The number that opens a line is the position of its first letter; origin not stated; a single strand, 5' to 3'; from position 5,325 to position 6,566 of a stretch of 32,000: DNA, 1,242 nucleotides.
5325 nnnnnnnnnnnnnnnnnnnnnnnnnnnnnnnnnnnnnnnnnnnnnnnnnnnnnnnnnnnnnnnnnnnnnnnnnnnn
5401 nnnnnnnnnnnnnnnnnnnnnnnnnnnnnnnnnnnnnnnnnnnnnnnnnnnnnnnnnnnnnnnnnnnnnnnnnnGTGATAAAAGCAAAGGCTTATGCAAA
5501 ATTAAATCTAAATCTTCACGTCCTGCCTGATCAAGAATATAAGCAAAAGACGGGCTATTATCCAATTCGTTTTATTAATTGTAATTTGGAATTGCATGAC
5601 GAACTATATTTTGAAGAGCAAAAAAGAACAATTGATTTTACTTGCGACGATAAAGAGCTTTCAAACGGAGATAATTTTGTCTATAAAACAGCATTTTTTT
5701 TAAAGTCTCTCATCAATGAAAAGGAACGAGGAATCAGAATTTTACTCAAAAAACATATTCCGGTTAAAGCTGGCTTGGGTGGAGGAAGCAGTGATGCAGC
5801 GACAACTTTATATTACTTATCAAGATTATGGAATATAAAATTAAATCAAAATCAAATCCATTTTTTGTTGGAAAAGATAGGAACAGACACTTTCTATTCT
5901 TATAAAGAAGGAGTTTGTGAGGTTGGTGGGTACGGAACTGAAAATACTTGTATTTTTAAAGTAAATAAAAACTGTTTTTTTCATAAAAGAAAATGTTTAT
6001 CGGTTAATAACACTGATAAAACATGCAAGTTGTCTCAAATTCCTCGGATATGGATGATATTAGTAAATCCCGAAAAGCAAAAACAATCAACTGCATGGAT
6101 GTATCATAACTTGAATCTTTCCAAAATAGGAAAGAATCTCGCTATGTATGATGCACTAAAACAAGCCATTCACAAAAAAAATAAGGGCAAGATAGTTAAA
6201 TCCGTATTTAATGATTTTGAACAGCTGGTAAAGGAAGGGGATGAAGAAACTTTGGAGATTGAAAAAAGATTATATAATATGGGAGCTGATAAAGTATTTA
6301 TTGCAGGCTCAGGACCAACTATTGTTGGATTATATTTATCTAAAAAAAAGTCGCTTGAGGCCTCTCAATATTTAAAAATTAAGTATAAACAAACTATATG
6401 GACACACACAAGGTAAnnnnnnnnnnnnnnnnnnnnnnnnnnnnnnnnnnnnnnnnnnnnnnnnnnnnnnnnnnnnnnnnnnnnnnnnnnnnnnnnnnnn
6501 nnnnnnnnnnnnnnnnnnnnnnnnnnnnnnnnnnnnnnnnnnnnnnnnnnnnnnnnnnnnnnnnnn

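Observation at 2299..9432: One translationally coupled operon joins six MEP-pathway genes to a mevalonate kinase and an MVD homologue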

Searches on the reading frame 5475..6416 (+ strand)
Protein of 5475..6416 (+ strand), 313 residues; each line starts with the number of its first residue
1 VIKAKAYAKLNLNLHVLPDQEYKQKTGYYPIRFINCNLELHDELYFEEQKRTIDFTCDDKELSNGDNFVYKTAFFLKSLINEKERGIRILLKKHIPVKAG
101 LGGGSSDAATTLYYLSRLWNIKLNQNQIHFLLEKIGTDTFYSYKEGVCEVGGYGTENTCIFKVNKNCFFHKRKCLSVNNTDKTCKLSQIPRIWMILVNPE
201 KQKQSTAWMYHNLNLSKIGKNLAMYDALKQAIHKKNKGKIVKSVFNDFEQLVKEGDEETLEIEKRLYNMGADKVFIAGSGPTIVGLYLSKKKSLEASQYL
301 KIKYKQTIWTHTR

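Call 3: search_protein_families(library=pfam, proteins=[window:5475-6416:+])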
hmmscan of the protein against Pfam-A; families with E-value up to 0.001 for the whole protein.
window:5475-6416:+ (313 aa): 1 family
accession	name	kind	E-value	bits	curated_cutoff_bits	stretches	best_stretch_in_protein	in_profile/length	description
PF00288.32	GHMP_kinases_N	-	5.5e-13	49.4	22.3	1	67-137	1-68/87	GHMP kinases N terminal domain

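Call 4: search_protein_families(library=ncbifam, proteins=[window:5475-6416:+])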
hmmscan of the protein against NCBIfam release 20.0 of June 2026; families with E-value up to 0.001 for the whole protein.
window:5475-6416:+ (313 aa): 10 families
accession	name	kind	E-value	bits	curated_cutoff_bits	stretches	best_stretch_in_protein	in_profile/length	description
TIGR00154.1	ispE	equivalog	4.6e-40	138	138.7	2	3-144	4-145/294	4-(cytidine 5'-diphospho)-2-C-methyl-D-erythritol kinase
NF011202.0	PRK14608.1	equivalog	3.7e-31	108.5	204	1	2-304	10-282/294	4-(cytidine 5'-diphospho)-2-C-methyl-D-erythritol kinase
NF002870.0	PRK03188.1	equivalog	2e-24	85.9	286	1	2-148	11-155/310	4-(cytidine 5'-diphospho)-2-C-methyl-D-erythritol kinase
NF011205.0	PRK14611.1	equivalog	5.5e-23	81.8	364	1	3-161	3-155/275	4-(cytidine 5'-diphospho)-2-C-methyl-D-erythritol kinase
NF003216.0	PRK04181.1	equivalog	5.5e-19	68.9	191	1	4-154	3-155/257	4-(cytidine 5'-diphospho)-2-C-methyl-D-erythritol kinase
NF011207.0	PRK14613.1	equivalog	3.1e-18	66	359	1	65-155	73-161/297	4-(cytidine 5'-diphospho)-2-C-methyl-D-erythritol kinase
NF004568.0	PRK05905.1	equivalog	3.2e-14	53.2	321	1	1-174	3-179/261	4-(cytidine 5'-diphospho)-2-C-methyl-D-erythritol kinase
NF002288.1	PRK01212.1-4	equivalog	3.8e-10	39.3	194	1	41-128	26-118/303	homoserine kinase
TIGR00191.1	thrB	equivalog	4.2e-09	35.7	168.25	1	53-308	44-285/304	homoserine kinase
NF003036.0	PRK03926.1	equivalog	8.8e-06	25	403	1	31-135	22-124/302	mevalonate kinase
